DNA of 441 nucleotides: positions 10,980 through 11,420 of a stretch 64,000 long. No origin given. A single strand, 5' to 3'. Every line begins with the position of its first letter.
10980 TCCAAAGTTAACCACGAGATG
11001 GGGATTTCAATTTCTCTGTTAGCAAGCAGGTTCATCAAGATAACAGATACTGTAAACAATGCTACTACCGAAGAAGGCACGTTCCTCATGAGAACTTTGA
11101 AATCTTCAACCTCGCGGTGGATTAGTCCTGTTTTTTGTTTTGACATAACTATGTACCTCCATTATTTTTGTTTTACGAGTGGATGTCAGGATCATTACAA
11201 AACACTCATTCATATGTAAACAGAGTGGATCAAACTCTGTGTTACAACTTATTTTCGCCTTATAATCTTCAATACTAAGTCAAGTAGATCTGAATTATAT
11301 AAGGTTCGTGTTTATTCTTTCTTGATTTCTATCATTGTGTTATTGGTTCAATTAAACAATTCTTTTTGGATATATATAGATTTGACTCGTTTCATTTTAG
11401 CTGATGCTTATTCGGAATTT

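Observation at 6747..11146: Complete preQ1 operon extended by an SDR oxidoreductase and a precursor transporter, with no DpdA/TGT visible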

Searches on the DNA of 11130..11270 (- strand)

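Call 83: search_rna_families(source=window, start=11130, end=11270, threshold=evalue, max_evalue=10, show_alignments=3)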
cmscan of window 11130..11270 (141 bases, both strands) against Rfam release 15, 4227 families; matches with E-value up to 10: 2.
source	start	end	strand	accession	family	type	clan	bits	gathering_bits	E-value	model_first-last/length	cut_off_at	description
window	11130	11212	+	RF03490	mir-1426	Gene; miRNA;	-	15.9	71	1.1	11-89/89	5'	mir-1426 microRNA precursor family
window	11130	11144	-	RF01376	CRISPR-DR63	Gene; CRISPR;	CL00015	14.6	37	6.2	1-15/37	3'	CRISPR RNA direct repeat element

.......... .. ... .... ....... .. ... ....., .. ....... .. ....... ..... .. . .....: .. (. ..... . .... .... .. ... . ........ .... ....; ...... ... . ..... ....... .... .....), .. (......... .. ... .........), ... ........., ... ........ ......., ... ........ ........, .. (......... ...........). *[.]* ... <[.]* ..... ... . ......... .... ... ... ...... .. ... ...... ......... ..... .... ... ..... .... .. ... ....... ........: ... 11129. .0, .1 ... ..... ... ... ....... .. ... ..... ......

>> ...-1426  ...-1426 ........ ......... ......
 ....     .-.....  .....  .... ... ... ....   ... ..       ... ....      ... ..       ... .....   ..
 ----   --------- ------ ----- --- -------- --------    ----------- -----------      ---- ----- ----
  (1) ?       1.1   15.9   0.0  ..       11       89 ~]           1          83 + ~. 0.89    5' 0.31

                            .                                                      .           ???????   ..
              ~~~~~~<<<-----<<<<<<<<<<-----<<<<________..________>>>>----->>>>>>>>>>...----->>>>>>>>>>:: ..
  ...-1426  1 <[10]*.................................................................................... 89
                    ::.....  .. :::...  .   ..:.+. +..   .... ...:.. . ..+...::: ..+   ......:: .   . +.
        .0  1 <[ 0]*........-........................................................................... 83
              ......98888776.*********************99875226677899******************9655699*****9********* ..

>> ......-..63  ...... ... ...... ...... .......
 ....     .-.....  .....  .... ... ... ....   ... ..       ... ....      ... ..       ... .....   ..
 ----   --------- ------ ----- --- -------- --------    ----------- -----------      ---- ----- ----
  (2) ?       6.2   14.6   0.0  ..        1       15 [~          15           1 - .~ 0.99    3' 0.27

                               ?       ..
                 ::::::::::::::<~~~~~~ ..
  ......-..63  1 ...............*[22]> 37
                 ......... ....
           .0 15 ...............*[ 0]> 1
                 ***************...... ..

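Call 88: build_rna_model(alignment_id=A6, structure=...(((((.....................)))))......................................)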
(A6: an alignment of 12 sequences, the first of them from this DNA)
Model R1 built from alignment A6 (12 sequences, 72 columns); structure: as given.
model positions 67; base pairs 5; branch points 0; effective number of sequences 5.48; information 0.838 bits per position. Calibrated on 0.2 Mb of random sequence (short: E-values are rough).
structure used (alignment columns):
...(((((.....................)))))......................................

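Call 89: search_with_rna_model(model_id=R1, sources=[window, L006, L007, L008, L009, L010, L011, L012, L013, L014, L015, L016, L017, L018, L019, L020, L021, L022, L023, L024, L025, L026, L027, L028, L029, L030, L031, L032, L033, L034, L035, L036, L037, L038, L039, L040, L041, L042, L043, L044, L045, L046, L047, L048, L049, L050, L051, L052, L053, L054, L055, L056, L057, L058, L059, L060, L061, L062, L063, L064, L065, L066, L067, L068, L176, L263, L096, L094, L095, L178], max_evalue=1)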
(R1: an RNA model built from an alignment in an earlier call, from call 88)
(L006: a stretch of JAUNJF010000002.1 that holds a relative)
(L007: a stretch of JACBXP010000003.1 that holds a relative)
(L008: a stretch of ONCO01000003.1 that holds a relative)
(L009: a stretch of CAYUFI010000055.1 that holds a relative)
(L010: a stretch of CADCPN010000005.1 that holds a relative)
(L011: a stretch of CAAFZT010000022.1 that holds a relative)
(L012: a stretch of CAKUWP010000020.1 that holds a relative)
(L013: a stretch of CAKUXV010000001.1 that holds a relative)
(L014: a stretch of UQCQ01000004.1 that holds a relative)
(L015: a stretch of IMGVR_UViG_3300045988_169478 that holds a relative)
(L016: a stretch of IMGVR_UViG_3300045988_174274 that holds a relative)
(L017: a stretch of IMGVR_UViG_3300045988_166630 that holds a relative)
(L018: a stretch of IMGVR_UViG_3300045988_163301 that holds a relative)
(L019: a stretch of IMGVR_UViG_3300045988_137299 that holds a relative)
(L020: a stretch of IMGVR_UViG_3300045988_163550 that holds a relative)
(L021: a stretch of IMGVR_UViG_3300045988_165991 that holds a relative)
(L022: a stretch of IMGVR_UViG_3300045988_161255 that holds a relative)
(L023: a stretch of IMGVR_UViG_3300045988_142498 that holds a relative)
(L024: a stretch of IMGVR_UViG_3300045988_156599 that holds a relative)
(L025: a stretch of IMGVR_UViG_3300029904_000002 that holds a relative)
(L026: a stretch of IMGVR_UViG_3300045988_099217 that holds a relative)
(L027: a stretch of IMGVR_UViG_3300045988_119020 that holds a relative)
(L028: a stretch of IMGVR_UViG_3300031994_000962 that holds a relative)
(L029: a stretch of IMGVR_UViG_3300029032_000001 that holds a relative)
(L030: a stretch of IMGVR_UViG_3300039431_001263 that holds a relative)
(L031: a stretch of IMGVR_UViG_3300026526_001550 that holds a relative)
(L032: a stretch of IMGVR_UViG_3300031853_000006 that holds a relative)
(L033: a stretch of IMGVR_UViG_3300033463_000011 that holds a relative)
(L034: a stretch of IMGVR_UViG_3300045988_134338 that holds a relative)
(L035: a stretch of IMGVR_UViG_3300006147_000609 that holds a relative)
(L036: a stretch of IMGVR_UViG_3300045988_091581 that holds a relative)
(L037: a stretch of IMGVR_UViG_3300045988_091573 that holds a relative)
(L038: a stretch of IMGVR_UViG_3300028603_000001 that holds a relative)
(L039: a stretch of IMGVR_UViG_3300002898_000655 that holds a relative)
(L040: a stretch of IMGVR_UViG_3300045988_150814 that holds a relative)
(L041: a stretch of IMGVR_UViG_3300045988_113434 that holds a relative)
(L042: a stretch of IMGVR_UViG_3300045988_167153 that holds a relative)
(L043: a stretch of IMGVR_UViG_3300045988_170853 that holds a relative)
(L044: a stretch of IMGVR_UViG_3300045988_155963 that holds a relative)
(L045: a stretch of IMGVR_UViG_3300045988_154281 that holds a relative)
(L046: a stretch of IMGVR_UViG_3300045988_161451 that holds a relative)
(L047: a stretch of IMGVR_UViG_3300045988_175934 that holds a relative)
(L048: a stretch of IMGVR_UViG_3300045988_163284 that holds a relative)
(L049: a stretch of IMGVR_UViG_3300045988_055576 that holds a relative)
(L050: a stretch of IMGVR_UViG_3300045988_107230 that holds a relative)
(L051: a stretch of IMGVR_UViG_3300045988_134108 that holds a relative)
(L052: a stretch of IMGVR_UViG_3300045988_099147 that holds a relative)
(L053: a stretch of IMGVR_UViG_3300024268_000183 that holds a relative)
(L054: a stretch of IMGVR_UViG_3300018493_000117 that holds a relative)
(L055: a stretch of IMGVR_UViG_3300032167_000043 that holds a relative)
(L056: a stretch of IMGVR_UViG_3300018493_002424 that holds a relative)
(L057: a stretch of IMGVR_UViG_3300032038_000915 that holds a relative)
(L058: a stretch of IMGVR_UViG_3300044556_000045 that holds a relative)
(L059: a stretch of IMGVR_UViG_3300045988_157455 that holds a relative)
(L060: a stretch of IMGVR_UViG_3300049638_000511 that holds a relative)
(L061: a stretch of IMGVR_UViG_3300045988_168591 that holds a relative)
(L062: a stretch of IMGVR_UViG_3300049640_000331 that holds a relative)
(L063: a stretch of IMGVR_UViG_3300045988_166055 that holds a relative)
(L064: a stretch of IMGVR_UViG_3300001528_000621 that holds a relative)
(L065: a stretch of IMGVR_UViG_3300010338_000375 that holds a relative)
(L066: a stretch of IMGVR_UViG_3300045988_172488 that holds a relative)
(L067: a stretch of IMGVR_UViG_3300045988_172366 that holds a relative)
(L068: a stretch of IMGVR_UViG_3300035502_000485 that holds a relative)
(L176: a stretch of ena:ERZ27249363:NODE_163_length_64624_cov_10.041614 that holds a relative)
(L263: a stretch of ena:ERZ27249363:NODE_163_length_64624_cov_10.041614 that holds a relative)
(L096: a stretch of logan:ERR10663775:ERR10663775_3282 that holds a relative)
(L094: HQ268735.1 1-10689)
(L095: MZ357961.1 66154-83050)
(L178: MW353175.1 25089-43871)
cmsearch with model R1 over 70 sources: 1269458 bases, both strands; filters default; matches with E-value up to 1: 43.
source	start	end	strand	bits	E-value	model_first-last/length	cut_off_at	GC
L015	9188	9254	+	82.3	2.9e-14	1-67/67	no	0.27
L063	9188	9254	+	82.3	2.9e-14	1-67/67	no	0.27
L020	9188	9254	+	81.2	5.1e-14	1-67/67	no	0.3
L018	9188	9254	+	80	9.2e-14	1-67/67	no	0.3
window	11144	11210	-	79.8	1e-13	1-67/67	no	0.33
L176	216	282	+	79.8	1e-13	1-67/67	no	0.33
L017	9180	9246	+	77.8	2.7e-13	1-67/67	no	0.31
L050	8660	8727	+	75.9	6.9e-13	1-67/67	no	0.31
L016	9189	9254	+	75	1.1e-12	1-67/67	no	0.36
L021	9189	9254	+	75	1.1e-12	1-67/67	no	0.36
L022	9189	9254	+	75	1.1e-12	1-67/67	no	0.36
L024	9189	9254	+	75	1.1e-12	1-67/67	no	0.36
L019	9188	9251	+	69.5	1.7e-11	1-67/67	no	0.33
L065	6682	6747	+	68.9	2.2e-11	1-67/67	no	0.3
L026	9177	9246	+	66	9.6e-11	1-67/67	no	0.3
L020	10677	10742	+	65.5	1.2e-10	1-67/67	no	0.3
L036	7838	7899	+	65.3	1.3e-10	1-67/67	no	0.31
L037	9191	9252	+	65.3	1.3e-10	1-67/67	no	0.31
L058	7946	8012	+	64.5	2e-10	1-67/67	no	0.34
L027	8350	8419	+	64.3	2.2e-10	1-67/67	no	0.3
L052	10683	10750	+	63.8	2.8e-10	1-67/67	no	0.26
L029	10683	10749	+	63.6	3.1e-10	1-67/67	no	0.27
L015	10677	10743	+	63.4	3.5e-10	1-67/67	no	0.28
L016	10677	10743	+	63.4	3.5e-10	1-67/67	no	0.28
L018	10677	10743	+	63.4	3.5e-10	1-67/67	no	0.28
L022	10677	10743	+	61.9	7.3e-10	1-67/67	no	0.31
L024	10677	10743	+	61.9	7.3e-10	1-67/67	no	0.31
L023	8982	9045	+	58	4.9e-09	1-67/67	no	0.33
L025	8982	9045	+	58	4.9e-09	1-67/67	no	0.33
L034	8982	9045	+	58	4.9e-09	1-67/67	no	0.33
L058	7688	7758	+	51.9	1e-07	1-67/67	no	0.32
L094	75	133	+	42.1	1.3e-05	1-67/67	no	0.37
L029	9156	9241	+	36.4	0.00022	1-67/67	no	0.35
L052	9156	9241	+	36.4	0.00022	1-67/67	no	0.35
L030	8447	8506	+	25.8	0.044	1-67/67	no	0.27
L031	8447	8506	+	25.8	0.044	1-67/67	no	0.27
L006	7131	7185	+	24.5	0.083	1-67/67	no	0.33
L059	7618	7688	+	21.3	0.39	1-67/67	no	0.27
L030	8330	8390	+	20.4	0.63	1-67/67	no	0.28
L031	8330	8390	+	20.4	0.63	1-67/67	no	0.28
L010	7100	7167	+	20.4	0.64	1-67/67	no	0.38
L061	7191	7262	+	19.7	0.87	1-67/67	no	0.28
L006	11479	11557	-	19.7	0.89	1-67/67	no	0.32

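Call 94: search_with_rna_model(model_id=R1, sources=[L098, L099, L100, L101, L102, L103, L104, L105, L106, L107, L108, L109, L110, L111, L112, L113, L114, L115, L116, L117, L118, L119, L120, L121, L122, L123, L124, L125, L126, L127, L128, L129, L130, L131, L132, L133, L134, L135, L136, L137, L138, L139, L140, L141, L142, L143, L144, L145, L146, L147, L148, L149, L150, L151, L152, L153, L154, L155, L156, L157, L158, L159, L160, L161, L162, L163, L164, L165, L166, L167, L168, L169, L170, L171, L172, L173, L174, L175, L069, L071, L072, L073, L086, L088], max_evalue=0.01)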
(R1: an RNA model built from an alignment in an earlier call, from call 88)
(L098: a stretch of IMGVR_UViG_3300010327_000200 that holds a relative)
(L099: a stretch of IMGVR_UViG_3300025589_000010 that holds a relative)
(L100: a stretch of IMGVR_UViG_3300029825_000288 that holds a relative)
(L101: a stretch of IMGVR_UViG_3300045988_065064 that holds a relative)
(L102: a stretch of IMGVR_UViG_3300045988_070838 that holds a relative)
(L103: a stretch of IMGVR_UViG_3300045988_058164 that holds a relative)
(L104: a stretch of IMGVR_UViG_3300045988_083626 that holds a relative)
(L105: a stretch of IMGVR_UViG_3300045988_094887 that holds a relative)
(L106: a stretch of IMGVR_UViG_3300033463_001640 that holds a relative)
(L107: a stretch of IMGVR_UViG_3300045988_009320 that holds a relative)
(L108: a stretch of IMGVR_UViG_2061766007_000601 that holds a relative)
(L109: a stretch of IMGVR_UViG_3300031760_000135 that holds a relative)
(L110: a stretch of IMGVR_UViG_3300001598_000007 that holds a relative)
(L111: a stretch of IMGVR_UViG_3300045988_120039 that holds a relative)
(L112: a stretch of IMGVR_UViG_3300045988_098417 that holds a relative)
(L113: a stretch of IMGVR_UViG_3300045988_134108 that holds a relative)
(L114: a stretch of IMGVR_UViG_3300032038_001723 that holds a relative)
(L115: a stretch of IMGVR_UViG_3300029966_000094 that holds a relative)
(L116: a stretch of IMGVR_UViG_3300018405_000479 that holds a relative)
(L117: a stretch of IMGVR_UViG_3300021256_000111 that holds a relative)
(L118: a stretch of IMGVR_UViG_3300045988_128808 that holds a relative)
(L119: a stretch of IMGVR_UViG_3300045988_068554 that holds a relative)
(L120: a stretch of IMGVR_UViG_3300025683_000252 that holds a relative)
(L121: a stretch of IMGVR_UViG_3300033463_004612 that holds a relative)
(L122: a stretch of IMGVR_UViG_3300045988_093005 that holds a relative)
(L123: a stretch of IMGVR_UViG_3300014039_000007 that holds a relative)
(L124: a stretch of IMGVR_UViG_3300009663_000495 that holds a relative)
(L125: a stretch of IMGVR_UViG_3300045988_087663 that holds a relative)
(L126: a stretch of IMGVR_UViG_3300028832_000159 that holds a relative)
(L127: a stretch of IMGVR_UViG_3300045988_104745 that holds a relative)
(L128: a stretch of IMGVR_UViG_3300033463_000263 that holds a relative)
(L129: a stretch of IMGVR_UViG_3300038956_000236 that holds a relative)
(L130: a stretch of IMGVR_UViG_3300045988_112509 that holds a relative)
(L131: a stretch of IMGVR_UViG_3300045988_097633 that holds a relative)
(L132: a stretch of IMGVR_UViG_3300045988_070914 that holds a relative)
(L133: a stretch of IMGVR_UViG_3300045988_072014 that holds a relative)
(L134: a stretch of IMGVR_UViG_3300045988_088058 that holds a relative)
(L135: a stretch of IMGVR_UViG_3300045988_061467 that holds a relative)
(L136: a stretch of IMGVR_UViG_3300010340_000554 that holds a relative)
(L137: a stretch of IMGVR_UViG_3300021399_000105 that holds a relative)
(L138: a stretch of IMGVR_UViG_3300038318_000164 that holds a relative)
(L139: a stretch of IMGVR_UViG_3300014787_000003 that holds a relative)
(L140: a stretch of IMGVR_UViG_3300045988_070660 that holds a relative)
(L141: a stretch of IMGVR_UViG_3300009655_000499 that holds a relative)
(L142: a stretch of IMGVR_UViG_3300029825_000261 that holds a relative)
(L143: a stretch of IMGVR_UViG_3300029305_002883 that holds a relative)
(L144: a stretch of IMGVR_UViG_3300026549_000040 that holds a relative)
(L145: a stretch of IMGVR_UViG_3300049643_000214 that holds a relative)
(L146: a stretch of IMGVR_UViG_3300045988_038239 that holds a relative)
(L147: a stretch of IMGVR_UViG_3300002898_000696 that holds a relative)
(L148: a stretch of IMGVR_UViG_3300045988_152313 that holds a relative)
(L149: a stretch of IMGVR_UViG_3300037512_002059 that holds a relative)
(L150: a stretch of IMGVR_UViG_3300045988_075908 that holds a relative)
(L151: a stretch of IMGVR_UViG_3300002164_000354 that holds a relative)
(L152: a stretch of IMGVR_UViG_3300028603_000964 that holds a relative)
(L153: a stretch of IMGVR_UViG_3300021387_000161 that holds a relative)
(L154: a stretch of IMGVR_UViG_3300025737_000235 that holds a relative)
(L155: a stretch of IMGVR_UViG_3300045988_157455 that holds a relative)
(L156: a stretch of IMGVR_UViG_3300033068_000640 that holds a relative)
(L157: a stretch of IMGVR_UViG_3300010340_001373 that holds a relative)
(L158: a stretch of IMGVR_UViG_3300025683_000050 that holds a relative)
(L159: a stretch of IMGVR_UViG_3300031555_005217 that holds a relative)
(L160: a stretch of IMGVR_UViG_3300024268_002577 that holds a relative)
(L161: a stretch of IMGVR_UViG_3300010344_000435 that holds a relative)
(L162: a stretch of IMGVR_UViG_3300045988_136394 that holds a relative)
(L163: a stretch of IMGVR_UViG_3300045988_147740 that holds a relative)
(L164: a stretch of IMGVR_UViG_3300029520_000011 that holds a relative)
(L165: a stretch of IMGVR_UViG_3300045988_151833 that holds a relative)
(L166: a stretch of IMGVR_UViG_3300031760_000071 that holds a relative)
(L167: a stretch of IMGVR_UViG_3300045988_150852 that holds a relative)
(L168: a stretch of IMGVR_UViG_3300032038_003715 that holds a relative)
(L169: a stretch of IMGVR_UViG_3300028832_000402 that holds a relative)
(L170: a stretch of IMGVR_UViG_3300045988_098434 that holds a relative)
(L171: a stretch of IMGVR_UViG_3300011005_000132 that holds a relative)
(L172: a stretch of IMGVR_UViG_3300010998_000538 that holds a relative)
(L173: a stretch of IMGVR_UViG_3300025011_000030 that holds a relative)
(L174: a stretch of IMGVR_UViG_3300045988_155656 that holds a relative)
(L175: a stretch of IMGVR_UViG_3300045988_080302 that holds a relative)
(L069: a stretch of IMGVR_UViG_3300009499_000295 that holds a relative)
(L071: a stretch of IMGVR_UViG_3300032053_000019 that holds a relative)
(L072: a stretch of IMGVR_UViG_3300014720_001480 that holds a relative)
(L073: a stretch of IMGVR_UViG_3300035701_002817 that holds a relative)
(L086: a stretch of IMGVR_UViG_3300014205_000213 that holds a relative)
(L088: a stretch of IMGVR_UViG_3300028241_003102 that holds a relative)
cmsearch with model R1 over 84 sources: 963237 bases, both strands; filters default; matches with E-value up to 0.01: 20.
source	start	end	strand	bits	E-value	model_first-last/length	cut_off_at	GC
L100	1416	1481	+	71.7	4.2e-12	1-67/67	no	0.29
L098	5724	5788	+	65.1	1.1e-10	1-67/67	no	0.28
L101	6927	6993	+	64.7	1.3e-10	1-67/67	no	0.3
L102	6948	7014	+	64.7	1.3e-10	1-67/67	no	0.3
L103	6948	7014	+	64.7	1.3e-10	1-67/67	no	0.3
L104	6948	7014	+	64.7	1.3e-10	1-67/67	no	0.3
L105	6948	7014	+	64.7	1.3e-10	1-67/67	no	0.3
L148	425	487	+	59.2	2.1e-09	1-67/67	no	0.32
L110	6917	6984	+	57.3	5.3e-09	1-67/67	no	0.29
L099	6938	6994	+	57.2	5.5e-09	1-58/67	3'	0.32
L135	2277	2338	+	45.8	1.6e-06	1-67/67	no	0.37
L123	6920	6995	+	45.3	2e-06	1-67/67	no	0.32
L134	170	231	+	43.9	4.1e-06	1-67/67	no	0.39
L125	6926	7001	+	43.5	5e-06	1-67/67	no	0.32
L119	6986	7054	+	42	1e-05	1-67/67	no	0.28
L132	2280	2338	+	40.1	2.7e-05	1-67/67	no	0.39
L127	6926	7002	+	39.5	3.6e-05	1-67/67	no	0.32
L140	6944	7019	+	32.5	0.0012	1-67/67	no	0.3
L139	6944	7020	+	32.3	0.0013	1-67/67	no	0.3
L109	6919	6979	+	29.8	0.0045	1-67/67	no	0.3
